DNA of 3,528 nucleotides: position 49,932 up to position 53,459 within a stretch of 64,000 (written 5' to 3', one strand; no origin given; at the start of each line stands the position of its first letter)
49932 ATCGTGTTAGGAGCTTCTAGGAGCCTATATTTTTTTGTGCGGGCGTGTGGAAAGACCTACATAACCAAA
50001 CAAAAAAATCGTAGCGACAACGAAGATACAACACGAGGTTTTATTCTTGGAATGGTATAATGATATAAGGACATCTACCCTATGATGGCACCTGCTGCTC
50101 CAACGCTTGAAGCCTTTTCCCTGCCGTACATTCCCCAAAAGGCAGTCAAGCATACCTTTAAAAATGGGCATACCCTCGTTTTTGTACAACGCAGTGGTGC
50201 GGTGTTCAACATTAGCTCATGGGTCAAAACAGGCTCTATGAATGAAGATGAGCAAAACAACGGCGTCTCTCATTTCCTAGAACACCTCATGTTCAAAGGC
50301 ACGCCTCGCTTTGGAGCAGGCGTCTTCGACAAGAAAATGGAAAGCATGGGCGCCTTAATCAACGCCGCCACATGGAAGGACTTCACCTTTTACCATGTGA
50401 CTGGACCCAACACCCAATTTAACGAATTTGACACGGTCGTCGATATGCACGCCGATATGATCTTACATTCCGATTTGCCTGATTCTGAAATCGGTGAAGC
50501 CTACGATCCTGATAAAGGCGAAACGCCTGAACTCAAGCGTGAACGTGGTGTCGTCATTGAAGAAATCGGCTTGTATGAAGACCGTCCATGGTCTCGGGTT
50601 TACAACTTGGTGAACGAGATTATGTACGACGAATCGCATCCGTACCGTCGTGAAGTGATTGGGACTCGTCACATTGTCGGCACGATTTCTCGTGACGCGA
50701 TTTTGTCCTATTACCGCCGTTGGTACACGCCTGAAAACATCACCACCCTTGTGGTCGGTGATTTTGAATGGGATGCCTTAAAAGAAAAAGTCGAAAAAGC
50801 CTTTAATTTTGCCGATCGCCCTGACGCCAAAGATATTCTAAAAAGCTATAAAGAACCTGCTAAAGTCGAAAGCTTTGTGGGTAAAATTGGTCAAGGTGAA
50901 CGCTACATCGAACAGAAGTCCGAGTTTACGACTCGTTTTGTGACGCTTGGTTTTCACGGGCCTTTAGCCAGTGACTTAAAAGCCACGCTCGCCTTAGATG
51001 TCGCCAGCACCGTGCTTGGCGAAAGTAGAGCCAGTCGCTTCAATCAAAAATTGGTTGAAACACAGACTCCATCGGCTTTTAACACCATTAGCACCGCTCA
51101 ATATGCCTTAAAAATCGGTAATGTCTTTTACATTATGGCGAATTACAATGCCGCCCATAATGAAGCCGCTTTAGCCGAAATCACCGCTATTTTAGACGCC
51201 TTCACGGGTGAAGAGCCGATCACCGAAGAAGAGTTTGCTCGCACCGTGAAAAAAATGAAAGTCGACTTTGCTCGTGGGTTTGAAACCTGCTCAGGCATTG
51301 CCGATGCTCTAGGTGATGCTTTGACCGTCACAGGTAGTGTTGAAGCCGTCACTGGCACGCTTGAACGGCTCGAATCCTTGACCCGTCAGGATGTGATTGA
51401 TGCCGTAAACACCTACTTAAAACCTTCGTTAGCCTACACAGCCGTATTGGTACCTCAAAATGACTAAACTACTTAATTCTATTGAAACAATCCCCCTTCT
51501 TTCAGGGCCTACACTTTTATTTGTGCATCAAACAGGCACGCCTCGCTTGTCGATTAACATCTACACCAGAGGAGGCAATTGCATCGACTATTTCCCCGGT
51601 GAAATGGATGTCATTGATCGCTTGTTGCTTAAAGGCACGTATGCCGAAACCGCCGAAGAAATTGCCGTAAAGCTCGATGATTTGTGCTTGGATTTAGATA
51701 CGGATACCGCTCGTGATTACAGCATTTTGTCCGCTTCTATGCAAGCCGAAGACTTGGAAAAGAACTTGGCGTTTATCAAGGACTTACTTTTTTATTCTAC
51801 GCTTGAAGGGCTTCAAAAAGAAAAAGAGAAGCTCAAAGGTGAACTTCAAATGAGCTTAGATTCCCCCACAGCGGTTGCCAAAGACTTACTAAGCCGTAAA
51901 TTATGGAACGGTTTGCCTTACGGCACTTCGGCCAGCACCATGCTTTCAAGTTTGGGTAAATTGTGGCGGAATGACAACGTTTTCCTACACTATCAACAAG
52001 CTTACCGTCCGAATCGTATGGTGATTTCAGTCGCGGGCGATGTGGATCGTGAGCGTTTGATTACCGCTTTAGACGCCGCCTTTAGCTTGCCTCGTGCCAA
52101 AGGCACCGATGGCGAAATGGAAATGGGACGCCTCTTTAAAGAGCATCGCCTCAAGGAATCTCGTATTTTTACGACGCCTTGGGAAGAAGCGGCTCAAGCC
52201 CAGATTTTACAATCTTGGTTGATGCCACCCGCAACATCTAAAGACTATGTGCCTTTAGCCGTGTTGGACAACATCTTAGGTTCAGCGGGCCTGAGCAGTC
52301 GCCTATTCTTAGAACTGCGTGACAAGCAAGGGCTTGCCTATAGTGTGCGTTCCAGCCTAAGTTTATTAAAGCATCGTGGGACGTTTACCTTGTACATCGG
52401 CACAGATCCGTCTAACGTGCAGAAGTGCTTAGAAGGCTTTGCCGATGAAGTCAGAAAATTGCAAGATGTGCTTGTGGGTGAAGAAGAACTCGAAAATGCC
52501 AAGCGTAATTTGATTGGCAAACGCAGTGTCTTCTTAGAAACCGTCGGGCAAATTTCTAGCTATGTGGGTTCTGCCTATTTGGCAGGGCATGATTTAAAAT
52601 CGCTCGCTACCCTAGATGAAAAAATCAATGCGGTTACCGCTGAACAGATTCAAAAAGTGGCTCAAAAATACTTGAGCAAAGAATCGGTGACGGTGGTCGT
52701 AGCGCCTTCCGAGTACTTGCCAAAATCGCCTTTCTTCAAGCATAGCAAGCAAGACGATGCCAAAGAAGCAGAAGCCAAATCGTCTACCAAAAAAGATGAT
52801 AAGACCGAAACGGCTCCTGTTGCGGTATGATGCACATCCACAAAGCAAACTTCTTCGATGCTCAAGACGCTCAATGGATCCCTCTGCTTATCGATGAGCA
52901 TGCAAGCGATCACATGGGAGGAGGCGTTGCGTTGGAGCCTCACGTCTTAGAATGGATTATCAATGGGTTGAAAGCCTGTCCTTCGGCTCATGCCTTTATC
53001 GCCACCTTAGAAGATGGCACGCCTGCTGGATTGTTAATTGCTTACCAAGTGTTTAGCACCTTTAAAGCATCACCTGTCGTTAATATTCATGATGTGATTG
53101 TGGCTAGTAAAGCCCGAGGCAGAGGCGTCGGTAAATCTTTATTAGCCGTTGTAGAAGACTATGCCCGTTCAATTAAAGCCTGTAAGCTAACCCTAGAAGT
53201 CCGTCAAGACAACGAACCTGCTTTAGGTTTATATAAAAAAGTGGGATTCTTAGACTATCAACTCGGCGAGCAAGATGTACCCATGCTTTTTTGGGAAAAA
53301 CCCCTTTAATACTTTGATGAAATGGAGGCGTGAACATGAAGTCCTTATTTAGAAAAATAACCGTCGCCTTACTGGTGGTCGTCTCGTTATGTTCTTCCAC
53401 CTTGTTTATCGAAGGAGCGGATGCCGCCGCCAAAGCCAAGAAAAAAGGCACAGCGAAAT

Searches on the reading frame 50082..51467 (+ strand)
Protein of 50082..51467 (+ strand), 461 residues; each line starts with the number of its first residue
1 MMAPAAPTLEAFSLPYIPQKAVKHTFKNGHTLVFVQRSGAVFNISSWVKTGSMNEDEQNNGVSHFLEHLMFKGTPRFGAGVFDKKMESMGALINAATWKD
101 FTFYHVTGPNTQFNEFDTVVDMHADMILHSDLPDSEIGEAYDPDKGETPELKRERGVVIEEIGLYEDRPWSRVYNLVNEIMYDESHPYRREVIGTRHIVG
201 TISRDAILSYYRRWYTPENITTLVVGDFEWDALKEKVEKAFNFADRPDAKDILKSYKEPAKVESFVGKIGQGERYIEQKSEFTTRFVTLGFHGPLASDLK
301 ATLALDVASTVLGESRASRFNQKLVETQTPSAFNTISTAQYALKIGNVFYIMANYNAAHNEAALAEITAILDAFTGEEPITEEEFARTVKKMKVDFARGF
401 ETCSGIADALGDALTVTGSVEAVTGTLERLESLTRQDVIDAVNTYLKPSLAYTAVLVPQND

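Call 17: search_protein_families(library=pfam, proteins=[window:50082-51467:+])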
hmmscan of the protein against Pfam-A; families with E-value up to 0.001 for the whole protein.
window:50082-51467:+ (461 aa): 2 families
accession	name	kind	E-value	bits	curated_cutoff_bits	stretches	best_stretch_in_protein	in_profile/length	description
PF05193.26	Peptidase_M16_C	-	1.4e-24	87.4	23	1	201-391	1-180/181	Peptidase M16 inactive domain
PF00675.25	Peptidase_M16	-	7.8e-24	84.7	22.3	1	43-139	14-107/149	Insulinase (Peptidase family M16)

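Call 54: find_homologous_proteins(query=window:50082-51464:+, max_evalue=1e-60)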
Query window:50082-51464:+ (461 aa): 1034 proteins with E <= 1e-60 among 8000 candidates; the best 120 are listed.
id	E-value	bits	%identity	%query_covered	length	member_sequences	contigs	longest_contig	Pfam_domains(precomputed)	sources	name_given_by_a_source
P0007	0.0e+0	1023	98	100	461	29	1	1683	PF00675.26,PF05193.27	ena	-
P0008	4.0e-277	937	88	100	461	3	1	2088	PF00675.26,PF05193.27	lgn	-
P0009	6.2e-275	930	88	99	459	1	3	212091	PF00675.26,PF05193.27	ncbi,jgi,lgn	jgi:zinc protease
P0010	1.6e-274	929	88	99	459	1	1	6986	PF00675.26,PF05193.27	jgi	jgi:zinc protease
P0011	2.8e-274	928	88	99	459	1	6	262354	PF00675.26,PF05193.27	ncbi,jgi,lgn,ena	jgi:zinc protease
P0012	7.0e-273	923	87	99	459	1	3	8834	PF00675.26,PF05193.27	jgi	jgi:zinc protease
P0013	6.2e-254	861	81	100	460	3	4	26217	PF00675.26,PF05193.27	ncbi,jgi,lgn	jgi:zinc protease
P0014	6.5e-246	834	79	100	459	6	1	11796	PF00675.26,PF05193.27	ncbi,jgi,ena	-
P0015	5.0e-233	792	88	85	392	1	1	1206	PF00675.26,PF05193.27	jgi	jgi:zinc protease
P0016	1.7e-227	774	72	100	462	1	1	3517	PF00675.26,PF05193.27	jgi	jgi:zinc protease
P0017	9.9e-222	755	71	100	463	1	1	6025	PF00675.26,PF05193.27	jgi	jgi:zinc protease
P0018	2.1e-220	750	71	100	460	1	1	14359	PF00675.26,PF05193.27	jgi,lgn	-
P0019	4.0e-218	743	71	99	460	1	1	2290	PF00675.26,PF05193.27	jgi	jgi:zinc protease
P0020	4.3e-197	673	87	74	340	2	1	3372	PF05193.27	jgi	jgi:zinc protease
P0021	1.3e-183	629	61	98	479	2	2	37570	PF00675.26,PF05193.27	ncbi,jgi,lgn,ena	jgi:zinc protease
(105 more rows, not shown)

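Call 55: find_encoding_contigs(protein=P0011, flank=10000, max_places=10)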
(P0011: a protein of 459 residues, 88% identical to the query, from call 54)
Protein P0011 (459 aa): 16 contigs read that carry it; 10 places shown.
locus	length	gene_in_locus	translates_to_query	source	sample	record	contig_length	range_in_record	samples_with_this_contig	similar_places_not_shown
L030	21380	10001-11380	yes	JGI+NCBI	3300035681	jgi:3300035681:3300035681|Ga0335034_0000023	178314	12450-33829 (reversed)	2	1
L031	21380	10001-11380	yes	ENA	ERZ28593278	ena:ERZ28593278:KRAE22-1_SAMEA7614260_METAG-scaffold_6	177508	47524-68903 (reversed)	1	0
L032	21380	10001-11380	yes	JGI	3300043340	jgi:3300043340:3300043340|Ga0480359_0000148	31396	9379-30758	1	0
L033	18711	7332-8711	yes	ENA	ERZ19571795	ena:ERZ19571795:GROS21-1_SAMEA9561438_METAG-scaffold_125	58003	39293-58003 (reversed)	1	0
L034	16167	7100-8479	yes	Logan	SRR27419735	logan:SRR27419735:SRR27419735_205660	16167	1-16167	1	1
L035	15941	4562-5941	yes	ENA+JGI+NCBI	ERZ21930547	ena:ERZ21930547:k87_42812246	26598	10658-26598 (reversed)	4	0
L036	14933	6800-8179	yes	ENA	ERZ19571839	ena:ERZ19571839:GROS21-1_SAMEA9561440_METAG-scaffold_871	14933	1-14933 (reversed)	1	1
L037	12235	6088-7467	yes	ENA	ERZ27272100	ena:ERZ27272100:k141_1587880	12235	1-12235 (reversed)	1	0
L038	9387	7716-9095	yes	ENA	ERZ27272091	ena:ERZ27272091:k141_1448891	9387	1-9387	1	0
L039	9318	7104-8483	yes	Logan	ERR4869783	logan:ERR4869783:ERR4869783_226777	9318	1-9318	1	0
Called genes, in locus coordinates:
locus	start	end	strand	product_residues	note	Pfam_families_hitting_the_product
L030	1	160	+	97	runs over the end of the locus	-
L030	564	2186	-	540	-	PF00118:Cpn60_TCP1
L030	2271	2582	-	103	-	PF00166:Cpn10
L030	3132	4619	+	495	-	PF00478:IMPDH, PF00571:CBS (weak), PF01070:FMN_dh, PF00977:His_biosynth (faint), PF03060:NMO (weak)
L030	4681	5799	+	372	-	PF02463:SMC_N, PF11398:DUF2813 (faint), PF13175:AAA_15, PF13476:AAA_23 (weak), PF13304:AAA_21, PF13175:AAA_15 (weak)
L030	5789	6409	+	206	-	PF14103:DUF4276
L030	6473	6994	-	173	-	PF00578:AhpC-TSA, PF08534:Redoxin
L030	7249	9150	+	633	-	PF13230:GATase_4 (weak), PF13522:GATase_6, PF13537:GATase_7, PF01380:SIS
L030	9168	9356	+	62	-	-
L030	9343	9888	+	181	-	PF00132:Hexapep (faint)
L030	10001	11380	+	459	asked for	PF00675:Peptidase_M16, PF05193:Peptidase_M16_C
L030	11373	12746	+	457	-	PF00675:Peptidase_M16, PF05193:Peptidase_M16_C, PF22456:PqqF-like_C_4 (faint)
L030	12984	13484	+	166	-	-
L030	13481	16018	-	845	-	PF02638:GHL10, PF13200:DUF4015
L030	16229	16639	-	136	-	-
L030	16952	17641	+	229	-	PF21948:LplA-B_cat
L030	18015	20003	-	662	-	-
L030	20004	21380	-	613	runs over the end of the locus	PF03958:Secretin_N, PF00263:Secretin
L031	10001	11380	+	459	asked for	PF00675:Peptidase_M16, PF05193:Peptidase_M16_C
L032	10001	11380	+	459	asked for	PF00675:Peptidase_M16, PF05193:Peptidase_M16_C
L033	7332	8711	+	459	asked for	PF00675:Peptidase_M16, PF05193:Peptidase_M16_C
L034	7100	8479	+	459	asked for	PF00675:Peptidase_M16, PF05193:Peptidase_M16_C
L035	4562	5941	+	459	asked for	PF00675:Peptidase_M16, PF05193:Peptidase_M16_C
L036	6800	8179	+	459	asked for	PF00675:Peptidase_M16, PF05193:Peptidase_M16_C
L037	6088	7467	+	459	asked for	PF00675:Peptidase_M16, PF05193:Peptidase_M16_C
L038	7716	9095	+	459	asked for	PF00675:Peptidase_M16, PF05193:Peptidase_M16_C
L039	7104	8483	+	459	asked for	PF00675:Peptidase_M16, PF05193:Peptidase_M16_C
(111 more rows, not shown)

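Call 56: find_encoding_contigs(protein=P0009, flank=10000, max_places=10)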
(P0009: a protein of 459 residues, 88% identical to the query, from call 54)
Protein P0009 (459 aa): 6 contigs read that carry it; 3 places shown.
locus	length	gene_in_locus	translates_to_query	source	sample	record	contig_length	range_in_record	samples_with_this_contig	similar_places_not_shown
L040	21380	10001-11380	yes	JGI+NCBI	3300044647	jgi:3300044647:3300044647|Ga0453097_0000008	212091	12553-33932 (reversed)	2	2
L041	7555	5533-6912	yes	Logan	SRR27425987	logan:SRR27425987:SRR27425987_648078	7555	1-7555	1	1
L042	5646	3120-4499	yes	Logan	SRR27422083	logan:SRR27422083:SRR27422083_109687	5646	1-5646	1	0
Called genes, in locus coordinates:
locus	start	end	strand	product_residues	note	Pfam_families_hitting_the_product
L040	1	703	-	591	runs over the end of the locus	-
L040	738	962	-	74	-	PF01206:TusA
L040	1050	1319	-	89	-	-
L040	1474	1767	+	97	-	-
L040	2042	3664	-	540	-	PF00118:Cpn60_TCP1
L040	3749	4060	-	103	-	PF00166:Cpn10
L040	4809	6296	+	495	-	PF00478:IMPDH, PF00571:CBS (weak), PF01070:FMN_dh, PF00977:His_biosynth (faint), PF03060:NMO (weak)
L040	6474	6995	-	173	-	PF00578:AhpC-TSA, PF08534:Redoxin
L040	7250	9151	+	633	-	PF13230:GATase_4 (weak), PF13522:GATase_6, PF13537:GATase_7, PF01380:SIS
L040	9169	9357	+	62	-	-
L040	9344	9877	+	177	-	PF00132:Hexapep (faint), PF25084:LbH_EIF2B (faint)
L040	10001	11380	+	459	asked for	PF00675:Peptidase_M16, PF05193:Peptidase_M16_C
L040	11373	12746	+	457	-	PF00675:Peptidase_M16, PF05193:Peptidase_M16_C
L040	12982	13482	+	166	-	-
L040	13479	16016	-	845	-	PF02638:GHL10, PF13200:DUF4015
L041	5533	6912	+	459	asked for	PF00675:Peptidase_M16, PF05193:Peptidase_M16_C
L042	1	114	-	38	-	?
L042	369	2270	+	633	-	PF13230:GATase_4 (weak), PF13522:GATase_6, PF13537:GATase_7, PF01380:SIS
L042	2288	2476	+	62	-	-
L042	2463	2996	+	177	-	PF00132:Hexapep (faint), PF25084:LbH_EIF2B (faint)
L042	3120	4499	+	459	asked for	PF00675:Peptidase_M16, PF05193:Peptidase_M16_C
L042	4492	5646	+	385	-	?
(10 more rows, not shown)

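Call 57: find_encoding_contigs(protein=P0013, flank=10000, max_places=10)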
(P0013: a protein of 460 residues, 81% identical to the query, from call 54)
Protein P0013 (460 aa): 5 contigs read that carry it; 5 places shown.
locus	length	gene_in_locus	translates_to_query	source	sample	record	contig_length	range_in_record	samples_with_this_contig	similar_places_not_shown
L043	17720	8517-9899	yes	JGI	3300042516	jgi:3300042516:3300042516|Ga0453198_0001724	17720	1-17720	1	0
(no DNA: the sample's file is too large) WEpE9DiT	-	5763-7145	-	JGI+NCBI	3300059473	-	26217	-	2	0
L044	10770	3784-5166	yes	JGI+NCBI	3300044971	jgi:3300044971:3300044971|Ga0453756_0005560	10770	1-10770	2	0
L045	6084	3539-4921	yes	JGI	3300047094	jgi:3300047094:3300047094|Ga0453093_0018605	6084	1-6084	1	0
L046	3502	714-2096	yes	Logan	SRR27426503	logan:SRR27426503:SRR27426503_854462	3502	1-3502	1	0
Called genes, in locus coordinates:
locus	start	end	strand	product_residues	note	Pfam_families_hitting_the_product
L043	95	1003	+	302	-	-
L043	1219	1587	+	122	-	PF00416:Ribosomal_S13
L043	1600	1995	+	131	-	PF00411:Ribosomal_S11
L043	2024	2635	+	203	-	PF00163:Ribosomal_S4, PF01479:S4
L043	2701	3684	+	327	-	PF01193:RNA_pol_L, PF01000:RNA_pol_A_bac, PF03118:RNA_pol_A_CTD, PF26169:HHH_XRCC3_RpoA (weak)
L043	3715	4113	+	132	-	PF01196:Ribosomal_L17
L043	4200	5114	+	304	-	PF01416:PseudoU_synth_1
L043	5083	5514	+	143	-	PF00572:Ribosomal_L13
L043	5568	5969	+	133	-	PF00380:Ribosomal_S9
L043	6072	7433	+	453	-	PF02163:Peptidase_M50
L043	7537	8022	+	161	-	PF16798:DUF5069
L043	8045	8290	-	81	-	-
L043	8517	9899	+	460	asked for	PF00675:Peptidase_M16, PF05193:Peptidase_M16_C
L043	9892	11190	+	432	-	PF00675:Peptidase_M16 (weak), PF05193:Peptidase_M16_C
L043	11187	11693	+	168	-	PF13523:Acetyltransf_8 (weak), PF00583:Acetyltransf_1, PF13673:Acetyltransf_10, PF13508:Acetyltransf_7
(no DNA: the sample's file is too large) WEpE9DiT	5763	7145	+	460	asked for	PF00675:Peptidase_M16, PF05193:Peptidase_M16_C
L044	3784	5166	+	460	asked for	PF00675:Peptidase_M16, PF05193:Peptidase_M16_C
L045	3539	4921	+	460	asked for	PF00675:Peptidase_M16, PF05193:Peptidase_M16_C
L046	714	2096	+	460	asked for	PF00675:Peptidase_M16, PF05193:Peptidase_M16_C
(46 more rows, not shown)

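Call 120: find_encoding_contigs(protein=P0007, flank=10000, max_places=10)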
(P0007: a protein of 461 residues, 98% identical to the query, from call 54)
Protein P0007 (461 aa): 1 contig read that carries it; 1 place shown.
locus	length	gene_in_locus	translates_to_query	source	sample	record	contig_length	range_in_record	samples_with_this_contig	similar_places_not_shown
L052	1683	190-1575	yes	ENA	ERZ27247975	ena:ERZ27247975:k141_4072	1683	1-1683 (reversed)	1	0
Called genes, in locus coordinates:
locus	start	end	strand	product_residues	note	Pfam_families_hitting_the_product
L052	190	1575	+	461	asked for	PF00675:Peptidase_M16, PF05193:Peptidase_M16_C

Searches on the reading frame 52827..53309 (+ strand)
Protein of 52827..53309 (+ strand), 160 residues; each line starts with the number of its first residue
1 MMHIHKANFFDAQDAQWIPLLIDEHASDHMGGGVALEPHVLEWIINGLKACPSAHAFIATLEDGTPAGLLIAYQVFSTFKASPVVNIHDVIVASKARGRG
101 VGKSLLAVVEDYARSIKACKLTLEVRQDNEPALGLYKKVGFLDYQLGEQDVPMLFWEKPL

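Call 16: find_encoding_contigs(protein=window:52827-53309:+, flank=10000, max_places=10)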
Protein window:52827-53309:+ (160 aa): 1 contig read that carries it; 1 place shown.
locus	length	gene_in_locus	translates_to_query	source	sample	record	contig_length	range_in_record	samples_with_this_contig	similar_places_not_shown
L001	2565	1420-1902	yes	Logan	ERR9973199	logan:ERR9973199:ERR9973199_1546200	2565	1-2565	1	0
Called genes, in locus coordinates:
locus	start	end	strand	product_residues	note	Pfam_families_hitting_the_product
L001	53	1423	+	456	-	PF00675:Peptidase_M16 (weak), PF05193:Peptidase_M16_C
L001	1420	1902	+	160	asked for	PF00583:Acetyltransf_1, PF13673:Acetyltransf_10 (weak), PF13508:Acetyltransf_7, PF08445:FR47 (weak)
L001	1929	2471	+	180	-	-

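Call 17: search_protein_families(library=pfam, proteins=[window:52827-53309:+])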
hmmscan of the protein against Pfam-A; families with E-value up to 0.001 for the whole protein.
window:52827-53309:+ (160 aa): 5 families
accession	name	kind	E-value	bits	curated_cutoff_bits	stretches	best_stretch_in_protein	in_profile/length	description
PF00583.31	Acetyltransf_1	-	1.7e-18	67.4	20.7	1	48-141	24-116/116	Acetyltransferase (GNAT) family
PF13508.13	Acetyltransf_7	-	2e-10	41.3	27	1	55-141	4-82/84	Acetyltransferase (GNAT) domain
PF13673.13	Acetyltransf_10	-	2.3e-07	31.3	23.6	1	86-143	53-109/128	Acetyltransferase (GNAT) domain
PF08445.16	FR47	-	1.2e-05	25.7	22.1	1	83-143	20-79/86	FR47-like protein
PF13523.12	Acetyltransf_8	-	0.00011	22.3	27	1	39-142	29-138/145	Acetyltransferase (GNAT) domain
